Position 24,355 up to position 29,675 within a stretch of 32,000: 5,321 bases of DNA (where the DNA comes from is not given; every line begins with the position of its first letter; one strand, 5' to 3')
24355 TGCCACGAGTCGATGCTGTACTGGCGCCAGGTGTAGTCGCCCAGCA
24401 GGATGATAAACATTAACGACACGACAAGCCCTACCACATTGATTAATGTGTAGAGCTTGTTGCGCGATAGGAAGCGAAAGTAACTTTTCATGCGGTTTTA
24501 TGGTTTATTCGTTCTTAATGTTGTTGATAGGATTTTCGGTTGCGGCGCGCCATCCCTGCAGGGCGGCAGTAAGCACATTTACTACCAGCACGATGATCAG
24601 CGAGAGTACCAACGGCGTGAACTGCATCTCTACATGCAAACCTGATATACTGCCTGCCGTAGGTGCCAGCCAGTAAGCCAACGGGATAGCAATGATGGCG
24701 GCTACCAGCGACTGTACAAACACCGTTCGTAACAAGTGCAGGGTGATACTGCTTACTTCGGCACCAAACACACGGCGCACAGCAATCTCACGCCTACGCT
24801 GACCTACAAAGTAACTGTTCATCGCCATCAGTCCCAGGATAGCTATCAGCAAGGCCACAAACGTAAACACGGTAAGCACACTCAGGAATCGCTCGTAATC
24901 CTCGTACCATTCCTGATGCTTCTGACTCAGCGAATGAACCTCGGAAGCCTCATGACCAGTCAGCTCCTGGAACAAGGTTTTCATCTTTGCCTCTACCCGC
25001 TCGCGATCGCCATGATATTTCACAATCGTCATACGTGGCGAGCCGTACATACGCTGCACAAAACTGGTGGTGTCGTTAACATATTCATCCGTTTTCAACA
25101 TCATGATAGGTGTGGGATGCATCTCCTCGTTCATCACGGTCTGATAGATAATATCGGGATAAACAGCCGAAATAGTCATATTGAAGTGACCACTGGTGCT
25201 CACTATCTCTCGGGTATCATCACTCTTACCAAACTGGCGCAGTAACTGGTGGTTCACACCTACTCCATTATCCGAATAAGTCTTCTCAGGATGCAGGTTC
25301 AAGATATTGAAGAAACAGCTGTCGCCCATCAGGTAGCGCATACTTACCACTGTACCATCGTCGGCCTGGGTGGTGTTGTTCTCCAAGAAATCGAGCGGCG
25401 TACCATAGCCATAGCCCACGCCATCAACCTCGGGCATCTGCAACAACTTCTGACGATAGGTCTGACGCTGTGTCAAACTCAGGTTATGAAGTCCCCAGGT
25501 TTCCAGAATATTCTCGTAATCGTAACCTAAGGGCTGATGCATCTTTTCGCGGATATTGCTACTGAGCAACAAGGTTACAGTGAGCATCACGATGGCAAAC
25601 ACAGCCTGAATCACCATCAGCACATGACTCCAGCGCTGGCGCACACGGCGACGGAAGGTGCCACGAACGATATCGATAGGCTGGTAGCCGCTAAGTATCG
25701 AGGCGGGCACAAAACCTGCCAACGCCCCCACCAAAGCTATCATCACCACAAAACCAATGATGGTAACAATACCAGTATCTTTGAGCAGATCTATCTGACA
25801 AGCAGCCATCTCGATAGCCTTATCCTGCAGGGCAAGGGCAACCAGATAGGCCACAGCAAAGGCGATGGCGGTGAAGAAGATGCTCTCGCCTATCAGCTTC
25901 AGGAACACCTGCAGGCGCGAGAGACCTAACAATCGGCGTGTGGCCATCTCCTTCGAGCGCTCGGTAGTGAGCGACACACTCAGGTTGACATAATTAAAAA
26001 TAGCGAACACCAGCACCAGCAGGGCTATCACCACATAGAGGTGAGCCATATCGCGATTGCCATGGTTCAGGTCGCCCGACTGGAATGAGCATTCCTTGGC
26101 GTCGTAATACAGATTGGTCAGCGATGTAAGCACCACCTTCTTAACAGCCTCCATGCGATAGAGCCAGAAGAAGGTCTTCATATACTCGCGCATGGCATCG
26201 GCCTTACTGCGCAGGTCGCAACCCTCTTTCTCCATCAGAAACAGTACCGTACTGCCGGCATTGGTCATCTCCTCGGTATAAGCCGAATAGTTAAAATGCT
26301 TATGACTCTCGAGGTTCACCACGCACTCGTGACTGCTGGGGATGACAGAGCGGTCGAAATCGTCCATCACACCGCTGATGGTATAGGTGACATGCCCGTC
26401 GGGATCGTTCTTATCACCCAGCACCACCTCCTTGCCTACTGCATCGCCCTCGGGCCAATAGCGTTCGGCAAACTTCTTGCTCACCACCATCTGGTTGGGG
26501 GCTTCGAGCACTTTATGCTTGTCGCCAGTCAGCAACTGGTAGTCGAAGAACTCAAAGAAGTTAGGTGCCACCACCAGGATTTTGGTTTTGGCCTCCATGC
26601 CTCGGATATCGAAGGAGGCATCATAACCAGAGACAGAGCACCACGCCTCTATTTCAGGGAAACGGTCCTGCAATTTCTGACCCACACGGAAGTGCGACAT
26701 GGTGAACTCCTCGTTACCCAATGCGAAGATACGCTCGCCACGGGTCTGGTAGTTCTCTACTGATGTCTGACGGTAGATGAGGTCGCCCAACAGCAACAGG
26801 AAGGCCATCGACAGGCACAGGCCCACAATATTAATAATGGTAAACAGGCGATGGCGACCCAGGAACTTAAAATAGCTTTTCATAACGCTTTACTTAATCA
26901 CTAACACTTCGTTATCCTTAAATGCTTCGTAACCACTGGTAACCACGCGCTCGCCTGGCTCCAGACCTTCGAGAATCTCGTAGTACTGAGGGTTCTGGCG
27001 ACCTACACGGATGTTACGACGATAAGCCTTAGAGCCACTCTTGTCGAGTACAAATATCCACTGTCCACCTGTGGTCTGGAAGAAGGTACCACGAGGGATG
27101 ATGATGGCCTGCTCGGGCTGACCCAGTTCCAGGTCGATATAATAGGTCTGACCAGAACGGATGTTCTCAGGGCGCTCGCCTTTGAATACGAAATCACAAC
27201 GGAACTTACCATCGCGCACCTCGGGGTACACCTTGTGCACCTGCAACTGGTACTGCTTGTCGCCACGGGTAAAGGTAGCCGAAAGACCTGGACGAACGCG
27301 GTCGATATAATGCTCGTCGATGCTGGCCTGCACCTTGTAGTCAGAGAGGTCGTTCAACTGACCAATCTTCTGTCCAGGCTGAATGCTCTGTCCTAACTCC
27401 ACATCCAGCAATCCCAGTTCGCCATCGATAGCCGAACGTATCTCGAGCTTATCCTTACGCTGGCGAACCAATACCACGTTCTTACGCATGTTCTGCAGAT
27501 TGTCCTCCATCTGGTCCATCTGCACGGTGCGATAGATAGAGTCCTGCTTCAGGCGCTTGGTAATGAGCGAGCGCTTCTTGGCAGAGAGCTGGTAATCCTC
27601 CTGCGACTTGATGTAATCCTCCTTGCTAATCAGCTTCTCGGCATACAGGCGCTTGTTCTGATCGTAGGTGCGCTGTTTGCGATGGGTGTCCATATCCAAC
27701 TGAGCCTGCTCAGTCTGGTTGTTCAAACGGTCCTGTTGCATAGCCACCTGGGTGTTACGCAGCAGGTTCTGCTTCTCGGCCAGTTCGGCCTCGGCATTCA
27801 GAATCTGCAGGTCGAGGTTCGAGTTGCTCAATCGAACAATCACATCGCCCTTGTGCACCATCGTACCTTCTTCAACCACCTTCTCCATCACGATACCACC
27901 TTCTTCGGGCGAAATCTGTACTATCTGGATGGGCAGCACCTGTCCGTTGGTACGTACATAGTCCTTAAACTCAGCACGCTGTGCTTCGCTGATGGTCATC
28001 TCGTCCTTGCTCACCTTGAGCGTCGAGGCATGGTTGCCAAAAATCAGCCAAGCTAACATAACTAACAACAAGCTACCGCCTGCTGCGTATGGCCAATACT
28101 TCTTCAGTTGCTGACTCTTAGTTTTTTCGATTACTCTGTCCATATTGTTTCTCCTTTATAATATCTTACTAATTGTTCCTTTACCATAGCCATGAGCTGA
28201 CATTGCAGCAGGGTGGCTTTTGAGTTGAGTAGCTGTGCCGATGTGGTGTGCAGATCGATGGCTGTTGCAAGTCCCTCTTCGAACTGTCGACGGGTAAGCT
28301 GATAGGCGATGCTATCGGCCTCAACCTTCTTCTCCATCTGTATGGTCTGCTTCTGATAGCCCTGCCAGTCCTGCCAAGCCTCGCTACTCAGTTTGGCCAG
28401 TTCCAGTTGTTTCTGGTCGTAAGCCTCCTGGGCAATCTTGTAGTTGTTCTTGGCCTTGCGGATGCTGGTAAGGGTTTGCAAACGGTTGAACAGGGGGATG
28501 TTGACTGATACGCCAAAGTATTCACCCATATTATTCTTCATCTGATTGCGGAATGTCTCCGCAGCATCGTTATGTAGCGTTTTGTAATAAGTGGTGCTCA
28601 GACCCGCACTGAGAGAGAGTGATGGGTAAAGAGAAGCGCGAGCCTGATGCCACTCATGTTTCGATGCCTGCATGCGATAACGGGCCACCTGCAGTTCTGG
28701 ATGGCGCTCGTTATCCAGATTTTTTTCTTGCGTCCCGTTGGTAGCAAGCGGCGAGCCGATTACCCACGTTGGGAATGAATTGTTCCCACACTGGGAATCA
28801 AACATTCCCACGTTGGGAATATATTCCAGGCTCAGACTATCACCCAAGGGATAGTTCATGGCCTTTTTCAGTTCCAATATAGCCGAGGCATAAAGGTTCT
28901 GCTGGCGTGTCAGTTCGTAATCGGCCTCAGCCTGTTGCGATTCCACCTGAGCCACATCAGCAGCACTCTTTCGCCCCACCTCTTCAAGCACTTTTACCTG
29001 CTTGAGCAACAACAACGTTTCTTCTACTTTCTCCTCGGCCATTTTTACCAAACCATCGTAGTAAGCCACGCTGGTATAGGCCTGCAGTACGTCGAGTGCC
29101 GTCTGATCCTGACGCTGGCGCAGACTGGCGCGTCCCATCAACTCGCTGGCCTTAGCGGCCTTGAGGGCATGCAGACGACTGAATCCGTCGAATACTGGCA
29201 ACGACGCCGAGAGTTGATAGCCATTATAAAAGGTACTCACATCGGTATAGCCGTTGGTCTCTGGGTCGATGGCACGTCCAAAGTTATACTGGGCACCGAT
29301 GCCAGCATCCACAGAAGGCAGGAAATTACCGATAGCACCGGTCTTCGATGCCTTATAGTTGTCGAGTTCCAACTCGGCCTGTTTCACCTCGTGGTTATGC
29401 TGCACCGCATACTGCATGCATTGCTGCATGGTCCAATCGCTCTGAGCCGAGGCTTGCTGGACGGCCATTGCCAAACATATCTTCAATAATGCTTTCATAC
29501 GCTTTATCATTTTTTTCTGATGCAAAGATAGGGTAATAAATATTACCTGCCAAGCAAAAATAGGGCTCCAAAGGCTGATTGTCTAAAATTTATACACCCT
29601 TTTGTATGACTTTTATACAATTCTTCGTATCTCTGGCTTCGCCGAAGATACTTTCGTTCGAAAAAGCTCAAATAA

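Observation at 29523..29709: A 38-bp bipartite palindromic operator sits at an identical distance from three promoters of the efflux locus (copy C lies in the divergent tolC / two-component control region)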

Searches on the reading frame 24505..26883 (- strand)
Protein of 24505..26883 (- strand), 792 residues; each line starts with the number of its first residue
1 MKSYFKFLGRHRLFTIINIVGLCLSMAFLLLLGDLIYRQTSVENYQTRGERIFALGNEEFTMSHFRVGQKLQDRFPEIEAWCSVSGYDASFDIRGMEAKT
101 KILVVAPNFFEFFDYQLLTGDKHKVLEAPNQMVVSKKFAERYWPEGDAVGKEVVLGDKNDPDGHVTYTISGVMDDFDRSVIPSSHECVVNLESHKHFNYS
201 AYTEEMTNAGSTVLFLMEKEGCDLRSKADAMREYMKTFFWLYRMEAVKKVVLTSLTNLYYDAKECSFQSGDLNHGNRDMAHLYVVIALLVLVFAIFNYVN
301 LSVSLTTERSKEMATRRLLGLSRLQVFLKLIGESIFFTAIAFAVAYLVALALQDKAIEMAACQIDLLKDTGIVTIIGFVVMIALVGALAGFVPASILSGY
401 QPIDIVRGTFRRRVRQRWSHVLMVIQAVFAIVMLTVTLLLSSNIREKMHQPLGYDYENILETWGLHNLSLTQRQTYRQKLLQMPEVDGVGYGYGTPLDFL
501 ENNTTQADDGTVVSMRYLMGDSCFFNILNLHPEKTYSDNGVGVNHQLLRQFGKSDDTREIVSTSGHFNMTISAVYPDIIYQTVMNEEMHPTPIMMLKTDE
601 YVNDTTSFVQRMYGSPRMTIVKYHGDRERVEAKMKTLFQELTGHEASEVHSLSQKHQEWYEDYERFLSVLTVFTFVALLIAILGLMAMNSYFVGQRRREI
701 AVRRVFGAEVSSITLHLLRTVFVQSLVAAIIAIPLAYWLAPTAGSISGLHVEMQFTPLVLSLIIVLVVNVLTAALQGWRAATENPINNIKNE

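Call 5: search_protein_families(library=pfam, proteins=[window:24505-26883:-])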
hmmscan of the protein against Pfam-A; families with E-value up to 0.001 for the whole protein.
window:24505-26883:- (792 aa): 2 families
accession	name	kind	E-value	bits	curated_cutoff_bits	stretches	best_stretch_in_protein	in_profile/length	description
PF02687.27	FtsX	-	5.4e-29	101.1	25.5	2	672-785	2-120/120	FtsX-like permease C-terminal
PF12704.14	MacB_PCD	-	3.9e-11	44.1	27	1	15-177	1-158/207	MacB-like periplasmic core domain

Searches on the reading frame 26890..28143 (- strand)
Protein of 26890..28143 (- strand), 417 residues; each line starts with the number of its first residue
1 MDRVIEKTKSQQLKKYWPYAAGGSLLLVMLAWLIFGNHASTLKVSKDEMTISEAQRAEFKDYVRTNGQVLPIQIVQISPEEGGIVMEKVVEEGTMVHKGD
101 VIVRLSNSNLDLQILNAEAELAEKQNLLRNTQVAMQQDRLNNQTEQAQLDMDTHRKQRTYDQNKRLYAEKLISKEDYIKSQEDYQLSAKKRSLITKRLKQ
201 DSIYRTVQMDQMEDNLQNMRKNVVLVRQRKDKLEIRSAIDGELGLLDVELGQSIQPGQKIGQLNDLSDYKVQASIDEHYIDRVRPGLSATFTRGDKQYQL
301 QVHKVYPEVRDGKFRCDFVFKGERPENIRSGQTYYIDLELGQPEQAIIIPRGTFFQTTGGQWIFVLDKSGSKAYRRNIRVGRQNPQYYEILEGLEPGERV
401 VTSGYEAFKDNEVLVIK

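Call 5: search_protein_families(library=pfam, proteins=[window:26890-28143:-])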
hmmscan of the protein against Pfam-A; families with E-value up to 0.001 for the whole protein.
window:26890-28143:- (417 aa): 3 families
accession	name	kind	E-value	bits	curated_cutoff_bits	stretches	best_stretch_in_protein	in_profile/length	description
PF13437.12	HlyD_3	-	5.4e-13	50.1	22.2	1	235-331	2-106/106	HlyD family secretion protein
PF16576.10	HlyD_D23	-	1.2e-11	44.8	30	1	173-310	52-189/214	Barrel-sandwich domain of CusB or HlyD membrane-fusion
PF13533.13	Biotin_lipoyl_2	-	0.00044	20.5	29.8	0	89-105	15-31/32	Biotin-lipoyl like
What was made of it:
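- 26890..28143 (-): HlyD-type membrane fusion protein. call 5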

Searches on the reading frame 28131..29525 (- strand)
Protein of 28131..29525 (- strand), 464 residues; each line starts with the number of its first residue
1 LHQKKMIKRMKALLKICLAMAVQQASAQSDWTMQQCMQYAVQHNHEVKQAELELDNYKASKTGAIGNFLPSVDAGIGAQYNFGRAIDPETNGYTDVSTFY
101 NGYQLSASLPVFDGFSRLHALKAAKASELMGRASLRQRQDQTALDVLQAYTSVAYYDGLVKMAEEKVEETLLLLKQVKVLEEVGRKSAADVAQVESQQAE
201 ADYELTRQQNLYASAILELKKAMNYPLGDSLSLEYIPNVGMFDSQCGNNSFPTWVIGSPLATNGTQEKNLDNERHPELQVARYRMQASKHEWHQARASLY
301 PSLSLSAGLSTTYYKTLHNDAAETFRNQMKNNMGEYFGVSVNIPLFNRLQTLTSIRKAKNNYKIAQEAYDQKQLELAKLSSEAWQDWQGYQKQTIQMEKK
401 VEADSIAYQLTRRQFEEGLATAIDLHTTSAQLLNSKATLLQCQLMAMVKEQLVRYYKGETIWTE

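Call 5: search_protein_families(library=pfam, proteins=[window:28131-29525:-])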
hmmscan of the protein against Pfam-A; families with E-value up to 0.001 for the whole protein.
window:28131-29525:- (464 aa): 1 family
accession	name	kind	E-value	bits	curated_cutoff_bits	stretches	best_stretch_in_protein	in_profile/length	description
PF02321.23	OEP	-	5e-55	186.7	22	2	34-224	2-187/187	Outer membrane efflux protein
